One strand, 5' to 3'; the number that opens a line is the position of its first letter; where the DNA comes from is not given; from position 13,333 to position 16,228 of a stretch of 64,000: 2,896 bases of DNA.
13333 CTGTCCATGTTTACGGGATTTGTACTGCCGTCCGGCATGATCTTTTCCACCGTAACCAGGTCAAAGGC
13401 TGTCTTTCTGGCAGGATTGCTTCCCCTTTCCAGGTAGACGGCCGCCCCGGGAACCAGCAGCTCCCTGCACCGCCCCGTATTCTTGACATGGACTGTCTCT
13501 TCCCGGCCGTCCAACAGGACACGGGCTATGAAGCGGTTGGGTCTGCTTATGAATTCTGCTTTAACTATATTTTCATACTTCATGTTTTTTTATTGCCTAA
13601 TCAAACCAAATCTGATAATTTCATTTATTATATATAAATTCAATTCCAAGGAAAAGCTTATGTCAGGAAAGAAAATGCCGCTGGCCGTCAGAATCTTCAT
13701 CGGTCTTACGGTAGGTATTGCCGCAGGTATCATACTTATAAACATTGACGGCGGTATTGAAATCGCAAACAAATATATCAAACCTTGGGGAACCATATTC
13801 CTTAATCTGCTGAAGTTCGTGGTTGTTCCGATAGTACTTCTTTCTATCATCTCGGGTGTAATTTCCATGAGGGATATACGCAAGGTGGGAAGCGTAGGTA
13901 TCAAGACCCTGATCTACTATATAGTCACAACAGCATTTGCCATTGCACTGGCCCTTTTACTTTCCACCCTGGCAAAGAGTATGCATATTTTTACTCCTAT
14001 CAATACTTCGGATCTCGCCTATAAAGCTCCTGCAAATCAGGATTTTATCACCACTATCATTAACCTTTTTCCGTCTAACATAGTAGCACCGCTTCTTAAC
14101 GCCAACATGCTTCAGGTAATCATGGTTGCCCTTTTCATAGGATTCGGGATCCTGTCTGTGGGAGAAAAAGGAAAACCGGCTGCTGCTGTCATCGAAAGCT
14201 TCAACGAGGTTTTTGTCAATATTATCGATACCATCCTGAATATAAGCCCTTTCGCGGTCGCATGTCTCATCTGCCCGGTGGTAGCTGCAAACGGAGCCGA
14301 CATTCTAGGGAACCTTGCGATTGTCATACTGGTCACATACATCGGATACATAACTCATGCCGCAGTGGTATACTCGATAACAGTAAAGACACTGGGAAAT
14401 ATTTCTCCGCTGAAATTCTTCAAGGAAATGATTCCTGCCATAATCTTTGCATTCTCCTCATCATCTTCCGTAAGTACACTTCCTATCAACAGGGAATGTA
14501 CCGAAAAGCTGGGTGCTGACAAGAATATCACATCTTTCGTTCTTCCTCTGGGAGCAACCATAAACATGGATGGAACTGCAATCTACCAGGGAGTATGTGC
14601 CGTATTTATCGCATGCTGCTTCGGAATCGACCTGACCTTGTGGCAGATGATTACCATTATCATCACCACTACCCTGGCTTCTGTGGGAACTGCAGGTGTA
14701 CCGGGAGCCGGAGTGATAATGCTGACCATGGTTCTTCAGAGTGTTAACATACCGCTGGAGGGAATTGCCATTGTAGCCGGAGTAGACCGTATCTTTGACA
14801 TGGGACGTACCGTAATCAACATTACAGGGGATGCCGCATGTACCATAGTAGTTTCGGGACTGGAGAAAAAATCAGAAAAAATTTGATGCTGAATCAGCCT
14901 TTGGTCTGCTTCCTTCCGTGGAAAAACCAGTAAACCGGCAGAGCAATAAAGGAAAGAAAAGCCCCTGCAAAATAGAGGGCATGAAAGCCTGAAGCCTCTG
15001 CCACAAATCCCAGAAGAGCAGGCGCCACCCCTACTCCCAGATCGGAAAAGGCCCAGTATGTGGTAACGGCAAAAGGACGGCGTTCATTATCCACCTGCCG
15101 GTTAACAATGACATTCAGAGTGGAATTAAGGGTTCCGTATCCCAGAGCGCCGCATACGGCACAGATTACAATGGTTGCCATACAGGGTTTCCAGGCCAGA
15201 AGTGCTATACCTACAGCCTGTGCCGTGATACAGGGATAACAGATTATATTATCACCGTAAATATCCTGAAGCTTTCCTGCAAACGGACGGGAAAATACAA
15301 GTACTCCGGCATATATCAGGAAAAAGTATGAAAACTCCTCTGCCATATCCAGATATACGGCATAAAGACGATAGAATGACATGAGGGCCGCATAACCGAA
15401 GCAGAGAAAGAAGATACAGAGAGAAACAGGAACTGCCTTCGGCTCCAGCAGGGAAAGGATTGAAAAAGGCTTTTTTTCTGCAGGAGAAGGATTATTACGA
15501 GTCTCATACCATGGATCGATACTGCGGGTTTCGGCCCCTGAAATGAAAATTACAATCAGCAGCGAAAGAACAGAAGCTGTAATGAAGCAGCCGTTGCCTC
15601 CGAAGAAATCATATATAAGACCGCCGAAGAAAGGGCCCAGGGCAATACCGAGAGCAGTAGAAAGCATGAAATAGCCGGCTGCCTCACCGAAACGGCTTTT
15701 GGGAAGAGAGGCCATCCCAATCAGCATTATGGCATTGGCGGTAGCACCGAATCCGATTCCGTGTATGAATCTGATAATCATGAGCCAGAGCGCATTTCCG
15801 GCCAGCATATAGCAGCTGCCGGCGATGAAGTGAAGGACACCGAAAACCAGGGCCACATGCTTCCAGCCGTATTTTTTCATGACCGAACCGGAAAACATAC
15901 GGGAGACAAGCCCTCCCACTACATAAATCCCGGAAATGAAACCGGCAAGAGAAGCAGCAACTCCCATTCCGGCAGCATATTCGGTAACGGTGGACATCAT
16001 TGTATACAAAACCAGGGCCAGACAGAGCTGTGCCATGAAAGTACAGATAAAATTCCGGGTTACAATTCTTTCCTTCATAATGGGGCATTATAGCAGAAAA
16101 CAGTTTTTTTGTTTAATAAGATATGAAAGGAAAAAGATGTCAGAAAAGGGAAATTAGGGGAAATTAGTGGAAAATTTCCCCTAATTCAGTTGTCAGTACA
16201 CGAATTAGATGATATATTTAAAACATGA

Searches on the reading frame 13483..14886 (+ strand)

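Call 49: search_protein_families(library=pfam, proteins=[window:13483-14886:+], max_evalue=0.00001)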
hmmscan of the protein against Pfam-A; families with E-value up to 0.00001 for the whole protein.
window:13483-14886:+ (467 aa): 1 family
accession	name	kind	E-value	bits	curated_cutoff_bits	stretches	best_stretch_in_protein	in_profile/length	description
PF00375.23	SDF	-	3.5e-119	398.7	27.9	1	67-458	1-385/387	Sodium:dicarboxylate symporter family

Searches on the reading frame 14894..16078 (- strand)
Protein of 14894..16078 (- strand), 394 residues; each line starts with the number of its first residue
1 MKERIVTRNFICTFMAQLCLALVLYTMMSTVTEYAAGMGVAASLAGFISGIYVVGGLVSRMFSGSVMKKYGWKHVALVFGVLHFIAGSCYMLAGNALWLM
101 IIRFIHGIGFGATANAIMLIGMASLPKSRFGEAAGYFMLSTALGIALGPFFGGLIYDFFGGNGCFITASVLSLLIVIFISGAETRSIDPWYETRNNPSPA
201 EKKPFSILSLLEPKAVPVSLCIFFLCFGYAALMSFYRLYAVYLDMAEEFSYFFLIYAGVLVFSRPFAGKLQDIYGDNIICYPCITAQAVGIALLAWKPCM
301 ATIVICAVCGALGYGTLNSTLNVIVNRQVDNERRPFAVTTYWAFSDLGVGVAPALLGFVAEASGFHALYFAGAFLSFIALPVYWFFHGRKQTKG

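Call 49: search_protein_families(library=pfam, proteins=[window:14894-16078:-], max_evalue=0.00001)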
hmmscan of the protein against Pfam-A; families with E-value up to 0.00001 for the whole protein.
window:14894-16078:- (394 aa): 1 family
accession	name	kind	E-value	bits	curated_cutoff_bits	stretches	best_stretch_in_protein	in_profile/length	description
PF07690.21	MFS_1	-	3.1e-48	164.9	33.4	2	14-337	2-331/347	Major Facilitator Superfamily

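Call 81: find_encoding_contigs(protein=window:14897-16078:-, flank=5000, max_places=8)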
Protein window:14897-16078:- (394 aa): 3 contigs read that carry it; 3 places shown.
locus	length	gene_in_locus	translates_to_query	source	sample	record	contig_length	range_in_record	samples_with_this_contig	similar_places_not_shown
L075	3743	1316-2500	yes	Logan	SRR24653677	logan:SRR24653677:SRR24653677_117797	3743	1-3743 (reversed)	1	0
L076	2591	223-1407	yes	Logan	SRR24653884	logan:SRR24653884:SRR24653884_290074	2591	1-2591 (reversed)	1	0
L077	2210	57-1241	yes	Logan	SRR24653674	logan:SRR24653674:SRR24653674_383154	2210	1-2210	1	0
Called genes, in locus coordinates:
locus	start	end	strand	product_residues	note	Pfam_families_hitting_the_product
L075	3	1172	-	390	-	?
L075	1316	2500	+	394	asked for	PF00083:Sugar_tr (weak), PF07690:MFS_1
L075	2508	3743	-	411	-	?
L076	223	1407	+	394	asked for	PF00083:Sugar_tr (weak), PF07690:MFS_1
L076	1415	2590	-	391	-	?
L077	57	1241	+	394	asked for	PF00083:Sugar_tr (weak), PF07690:MFS_1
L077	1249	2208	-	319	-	?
